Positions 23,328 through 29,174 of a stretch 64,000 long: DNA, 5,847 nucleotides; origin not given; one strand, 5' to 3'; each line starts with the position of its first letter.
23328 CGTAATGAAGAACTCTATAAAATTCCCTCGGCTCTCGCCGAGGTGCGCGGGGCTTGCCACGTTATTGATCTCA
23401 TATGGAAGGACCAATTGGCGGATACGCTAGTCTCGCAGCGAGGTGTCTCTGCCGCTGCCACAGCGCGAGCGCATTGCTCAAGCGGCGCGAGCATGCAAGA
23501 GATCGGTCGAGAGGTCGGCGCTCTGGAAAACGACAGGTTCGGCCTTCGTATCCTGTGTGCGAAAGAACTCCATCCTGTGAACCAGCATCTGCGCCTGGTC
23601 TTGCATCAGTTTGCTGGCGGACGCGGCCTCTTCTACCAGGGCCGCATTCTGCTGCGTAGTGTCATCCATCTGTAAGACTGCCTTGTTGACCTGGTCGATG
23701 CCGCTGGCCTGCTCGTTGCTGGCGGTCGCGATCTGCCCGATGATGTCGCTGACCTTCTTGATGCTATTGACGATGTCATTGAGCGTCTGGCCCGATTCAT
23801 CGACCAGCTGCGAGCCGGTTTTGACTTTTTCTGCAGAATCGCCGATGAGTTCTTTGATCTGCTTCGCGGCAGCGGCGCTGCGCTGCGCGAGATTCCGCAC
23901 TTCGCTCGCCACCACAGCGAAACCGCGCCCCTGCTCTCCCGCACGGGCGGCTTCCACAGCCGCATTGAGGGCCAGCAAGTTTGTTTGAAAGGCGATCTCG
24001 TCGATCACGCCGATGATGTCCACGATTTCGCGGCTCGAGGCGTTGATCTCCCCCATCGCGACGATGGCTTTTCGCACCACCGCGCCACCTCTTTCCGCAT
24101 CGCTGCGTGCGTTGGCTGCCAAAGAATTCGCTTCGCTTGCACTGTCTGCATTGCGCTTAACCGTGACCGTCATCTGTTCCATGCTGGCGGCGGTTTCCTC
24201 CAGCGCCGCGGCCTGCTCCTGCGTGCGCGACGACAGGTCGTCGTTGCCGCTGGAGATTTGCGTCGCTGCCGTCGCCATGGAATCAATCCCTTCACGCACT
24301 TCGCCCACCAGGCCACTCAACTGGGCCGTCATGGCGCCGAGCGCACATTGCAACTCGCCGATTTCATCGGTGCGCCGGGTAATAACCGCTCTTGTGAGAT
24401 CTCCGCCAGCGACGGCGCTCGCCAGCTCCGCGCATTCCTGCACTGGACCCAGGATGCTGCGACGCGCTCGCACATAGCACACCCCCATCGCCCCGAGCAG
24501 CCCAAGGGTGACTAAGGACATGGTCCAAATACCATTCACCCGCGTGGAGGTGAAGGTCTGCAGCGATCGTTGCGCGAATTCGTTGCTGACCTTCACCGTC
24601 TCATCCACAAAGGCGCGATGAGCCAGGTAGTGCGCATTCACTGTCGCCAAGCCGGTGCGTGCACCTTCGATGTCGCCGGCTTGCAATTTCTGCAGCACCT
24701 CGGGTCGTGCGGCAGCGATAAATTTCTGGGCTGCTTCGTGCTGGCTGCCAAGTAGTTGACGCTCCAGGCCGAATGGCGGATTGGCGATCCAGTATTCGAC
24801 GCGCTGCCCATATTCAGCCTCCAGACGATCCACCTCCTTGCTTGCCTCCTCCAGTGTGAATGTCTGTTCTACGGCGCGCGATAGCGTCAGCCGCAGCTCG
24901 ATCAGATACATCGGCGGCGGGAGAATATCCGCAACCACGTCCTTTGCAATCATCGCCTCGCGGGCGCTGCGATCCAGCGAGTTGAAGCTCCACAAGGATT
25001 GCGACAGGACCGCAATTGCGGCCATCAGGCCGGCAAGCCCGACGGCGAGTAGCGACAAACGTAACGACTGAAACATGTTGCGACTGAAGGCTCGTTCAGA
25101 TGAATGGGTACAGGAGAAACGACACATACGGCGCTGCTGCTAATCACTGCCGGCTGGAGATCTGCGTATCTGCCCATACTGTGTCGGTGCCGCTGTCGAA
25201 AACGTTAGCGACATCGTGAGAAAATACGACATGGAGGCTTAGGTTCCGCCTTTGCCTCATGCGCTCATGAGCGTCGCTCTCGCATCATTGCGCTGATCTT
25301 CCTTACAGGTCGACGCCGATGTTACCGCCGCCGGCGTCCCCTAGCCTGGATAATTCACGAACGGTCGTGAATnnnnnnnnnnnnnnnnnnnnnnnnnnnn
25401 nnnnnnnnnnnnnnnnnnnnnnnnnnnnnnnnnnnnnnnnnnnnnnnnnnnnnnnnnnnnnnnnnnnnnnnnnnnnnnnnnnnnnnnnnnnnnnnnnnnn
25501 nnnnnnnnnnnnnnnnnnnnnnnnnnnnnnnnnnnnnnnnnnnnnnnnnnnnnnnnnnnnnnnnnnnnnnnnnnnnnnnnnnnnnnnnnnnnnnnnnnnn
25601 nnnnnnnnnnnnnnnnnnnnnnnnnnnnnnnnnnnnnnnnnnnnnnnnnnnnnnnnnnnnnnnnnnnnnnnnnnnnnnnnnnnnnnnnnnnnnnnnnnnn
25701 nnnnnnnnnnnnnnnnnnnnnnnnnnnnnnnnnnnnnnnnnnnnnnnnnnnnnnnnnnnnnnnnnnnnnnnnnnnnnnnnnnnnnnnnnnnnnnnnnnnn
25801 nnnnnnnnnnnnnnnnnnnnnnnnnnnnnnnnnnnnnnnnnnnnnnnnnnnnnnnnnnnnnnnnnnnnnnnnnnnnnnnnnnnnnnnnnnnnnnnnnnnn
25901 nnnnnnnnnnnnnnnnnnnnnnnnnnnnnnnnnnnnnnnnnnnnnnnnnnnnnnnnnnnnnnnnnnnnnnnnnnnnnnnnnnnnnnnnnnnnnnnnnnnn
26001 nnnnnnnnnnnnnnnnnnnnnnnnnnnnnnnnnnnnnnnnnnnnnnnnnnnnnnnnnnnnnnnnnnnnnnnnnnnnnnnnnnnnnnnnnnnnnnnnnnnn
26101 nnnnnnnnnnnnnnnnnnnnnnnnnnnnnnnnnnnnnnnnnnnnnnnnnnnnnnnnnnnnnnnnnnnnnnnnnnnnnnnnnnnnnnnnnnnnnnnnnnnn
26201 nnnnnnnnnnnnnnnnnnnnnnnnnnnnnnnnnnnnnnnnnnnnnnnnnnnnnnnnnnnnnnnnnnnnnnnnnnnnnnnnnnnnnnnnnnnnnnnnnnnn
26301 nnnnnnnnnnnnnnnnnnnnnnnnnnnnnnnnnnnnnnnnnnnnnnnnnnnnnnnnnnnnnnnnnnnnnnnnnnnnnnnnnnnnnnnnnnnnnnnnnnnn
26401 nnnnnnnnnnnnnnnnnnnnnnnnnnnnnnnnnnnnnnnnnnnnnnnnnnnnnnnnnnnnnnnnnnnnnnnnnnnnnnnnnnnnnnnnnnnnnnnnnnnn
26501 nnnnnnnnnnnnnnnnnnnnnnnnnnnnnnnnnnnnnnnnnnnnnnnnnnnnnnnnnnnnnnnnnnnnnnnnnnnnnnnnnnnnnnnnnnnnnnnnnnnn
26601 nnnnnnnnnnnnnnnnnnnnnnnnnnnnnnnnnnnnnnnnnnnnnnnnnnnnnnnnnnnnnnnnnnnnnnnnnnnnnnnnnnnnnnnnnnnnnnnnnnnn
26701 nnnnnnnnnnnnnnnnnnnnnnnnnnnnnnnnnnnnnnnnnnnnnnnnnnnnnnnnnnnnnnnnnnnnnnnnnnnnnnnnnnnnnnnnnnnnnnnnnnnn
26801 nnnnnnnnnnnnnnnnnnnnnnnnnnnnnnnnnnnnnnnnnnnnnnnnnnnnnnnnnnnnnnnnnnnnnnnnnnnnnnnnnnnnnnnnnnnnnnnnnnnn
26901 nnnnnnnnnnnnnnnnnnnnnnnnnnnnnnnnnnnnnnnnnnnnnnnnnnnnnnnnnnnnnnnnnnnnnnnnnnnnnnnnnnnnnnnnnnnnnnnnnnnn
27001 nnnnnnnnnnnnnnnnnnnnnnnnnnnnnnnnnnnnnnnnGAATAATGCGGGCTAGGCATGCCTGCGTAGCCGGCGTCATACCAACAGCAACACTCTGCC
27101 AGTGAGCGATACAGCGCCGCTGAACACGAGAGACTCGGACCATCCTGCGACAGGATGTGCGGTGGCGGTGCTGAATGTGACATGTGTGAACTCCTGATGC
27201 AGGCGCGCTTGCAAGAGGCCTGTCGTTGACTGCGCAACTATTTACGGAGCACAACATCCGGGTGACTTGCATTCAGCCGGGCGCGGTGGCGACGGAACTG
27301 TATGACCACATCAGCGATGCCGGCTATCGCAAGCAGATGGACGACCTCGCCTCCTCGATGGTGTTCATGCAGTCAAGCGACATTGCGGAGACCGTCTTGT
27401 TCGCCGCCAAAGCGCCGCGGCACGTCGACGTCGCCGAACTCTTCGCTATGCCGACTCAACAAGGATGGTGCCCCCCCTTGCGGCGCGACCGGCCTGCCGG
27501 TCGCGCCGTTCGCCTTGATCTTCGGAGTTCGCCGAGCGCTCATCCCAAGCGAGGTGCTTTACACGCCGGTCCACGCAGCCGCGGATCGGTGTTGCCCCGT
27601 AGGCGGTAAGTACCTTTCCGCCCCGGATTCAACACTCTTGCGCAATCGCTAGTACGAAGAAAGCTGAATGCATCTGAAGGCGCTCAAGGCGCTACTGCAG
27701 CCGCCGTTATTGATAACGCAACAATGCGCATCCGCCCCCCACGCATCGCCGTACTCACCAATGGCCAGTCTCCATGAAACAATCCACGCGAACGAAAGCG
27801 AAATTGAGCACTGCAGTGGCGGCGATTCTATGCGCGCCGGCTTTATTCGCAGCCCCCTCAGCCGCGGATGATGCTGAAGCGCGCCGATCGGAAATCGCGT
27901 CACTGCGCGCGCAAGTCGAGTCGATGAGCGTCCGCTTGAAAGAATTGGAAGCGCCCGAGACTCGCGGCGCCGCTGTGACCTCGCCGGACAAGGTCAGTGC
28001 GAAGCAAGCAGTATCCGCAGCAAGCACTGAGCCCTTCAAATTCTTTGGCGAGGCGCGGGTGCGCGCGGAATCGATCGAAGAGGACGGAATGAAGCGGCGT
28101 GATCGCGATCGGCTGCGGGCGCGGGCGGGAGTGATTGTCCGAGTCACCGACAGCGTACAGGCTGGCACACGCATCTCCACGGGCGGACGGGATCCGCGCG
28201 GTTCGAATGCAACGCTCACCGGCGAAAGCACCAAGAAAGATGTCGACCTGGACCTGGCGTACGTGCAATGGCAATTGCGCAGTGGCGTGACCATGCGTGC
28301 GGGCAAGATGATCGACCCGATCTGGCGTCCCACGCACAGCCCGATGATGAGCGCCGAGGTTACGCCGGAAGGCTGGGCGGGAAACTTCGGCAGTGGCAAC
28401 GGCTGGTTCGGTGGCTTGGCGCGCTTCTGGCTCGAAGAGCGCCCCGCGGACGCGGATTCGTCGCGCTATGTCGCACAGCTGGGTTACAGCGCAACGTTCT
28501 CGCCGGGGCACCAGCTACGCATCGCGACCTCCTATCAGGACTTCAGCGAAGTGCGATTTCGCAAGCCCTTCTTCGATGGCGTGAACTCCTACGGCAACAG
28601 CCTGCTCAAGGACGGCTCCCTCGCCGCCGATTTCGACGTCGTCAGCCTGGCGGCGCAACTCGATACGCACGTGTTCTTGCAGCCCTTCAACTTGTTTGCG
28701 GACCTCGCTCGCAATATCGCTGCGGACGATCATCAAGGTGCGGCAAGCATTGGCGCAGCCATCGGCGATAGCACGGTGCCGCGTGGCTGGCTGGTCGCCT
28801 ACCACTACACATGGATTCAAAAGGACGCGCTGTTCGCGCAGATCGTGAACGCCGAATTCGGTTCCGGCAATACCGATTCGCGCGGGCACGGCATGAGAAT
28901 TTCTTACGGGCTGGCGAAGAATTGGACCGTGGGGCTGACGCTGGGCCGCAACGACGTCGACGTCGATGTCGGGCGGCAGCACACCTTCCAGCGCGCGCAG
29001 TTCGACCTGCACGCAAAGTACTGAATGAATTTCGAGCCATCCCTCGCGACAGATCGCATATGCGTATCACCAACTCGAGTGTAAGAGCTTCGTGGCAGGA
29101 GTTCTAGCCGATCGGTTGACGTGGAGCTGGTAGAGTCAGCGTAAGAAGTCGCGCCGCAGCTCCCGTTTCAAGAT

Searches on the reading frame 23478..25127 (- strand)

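Call 19: search_protein_families(library=pfam, proteins=[window:23478-25127:-], max_evalue=0.00001)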
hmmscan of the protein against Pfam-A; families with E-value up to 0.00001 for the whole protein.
window:23478-25127:- (549 aa): 2 families
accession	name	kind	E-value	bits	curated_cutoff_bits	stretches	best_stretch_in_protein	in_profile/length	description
PF00015.26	MCPsignal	-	2.2e-56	190.8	34.6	1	335-490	2-171/172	Methyl-accepting chemotaxis protein (MCP) signalling domain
PF00672.30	HAMP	-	4.8e-11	43.2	25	1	222-271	3-52/53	HAMP domain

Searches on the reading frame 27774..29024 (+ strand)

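Call 20: search_protein_families(library=pfam, proteins=[window:27774-29024:+], max_evalue=0.00001)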
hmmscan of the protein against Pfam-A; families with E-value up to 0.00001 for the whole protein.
window:27774-29024:+ (416 aa): 1 family
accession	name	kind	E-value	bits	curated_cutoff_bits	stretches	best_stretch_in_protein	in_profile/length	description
PF16930.11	Porin_5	-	1.1e-20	74.1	22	1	104-263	154-331/535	Putative porin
